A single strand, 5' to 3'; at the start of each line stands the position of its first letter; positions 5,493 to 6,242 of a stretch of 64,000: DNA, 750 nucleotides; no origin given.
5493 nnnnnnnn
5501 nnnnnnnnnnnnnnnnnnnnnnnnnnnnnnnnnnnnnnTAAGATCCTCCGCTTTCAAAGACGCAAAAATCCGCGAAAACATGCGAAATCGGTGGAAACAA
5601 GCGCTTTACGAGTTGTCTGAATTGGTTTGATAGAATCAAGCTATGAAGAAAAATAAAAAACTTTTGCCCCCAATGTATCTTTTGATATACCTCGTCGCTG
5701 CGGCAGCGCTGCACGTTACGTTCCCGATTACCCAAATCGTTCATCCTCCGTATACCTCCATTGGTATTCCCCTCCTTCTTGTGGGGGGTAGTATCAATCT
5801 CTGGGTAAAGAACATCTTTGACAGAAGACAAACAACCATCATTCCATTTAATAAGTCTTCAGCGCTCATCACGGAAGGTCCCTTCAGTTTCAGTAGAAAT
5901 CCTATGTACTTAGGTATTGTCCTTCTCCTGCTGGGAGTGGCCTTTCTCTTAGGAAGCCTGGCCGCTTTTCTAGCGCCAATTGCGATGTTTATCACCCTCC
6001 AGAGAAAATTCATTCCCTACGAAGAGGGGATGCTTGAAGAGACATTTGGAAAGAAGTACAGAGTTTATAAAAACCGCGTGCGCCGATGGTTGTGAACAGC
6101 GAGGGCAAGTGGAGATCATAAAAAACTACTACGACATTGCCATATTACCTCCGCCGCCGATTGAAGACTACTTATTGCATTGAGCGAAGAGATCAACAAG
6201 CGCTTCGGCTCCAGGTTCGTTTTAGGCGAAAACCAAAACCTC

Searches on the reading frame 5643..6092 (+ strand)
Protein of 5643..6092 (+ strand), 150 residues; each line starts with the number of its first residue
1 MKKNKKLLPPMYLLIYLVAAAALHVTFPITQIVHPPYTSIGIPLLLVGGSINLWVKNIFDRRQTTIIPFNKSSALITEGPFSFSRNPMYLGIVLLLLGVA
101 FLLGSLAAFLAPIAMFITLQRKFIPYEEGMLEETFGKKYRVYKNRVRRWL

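Call 87: search_protein_families(library=pfam, proteins=[window:5643-6092:+], max_evalue=0.01)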
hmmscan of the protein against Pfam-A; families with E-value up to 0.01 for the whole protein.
window:5643-6092:+ (150 aa): 3 families
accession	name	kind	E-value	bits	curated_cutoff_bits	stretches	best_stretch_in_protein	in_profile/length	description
PF04191.18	PEMT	-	4.9e-15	56.3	25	1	40-138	5-105/105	Phospholipid methyltransferase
PF04140.19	ICMT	-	5.8e-07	30.3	24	1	44-131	4-93/95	Isoprenylcysteine carboxyl methyltransferase (ICMT) family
PF06966.17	DUF1295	-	3.3e-05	23.9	20.4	1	13-146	96-235/235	Protein of unknown function (DUF1295)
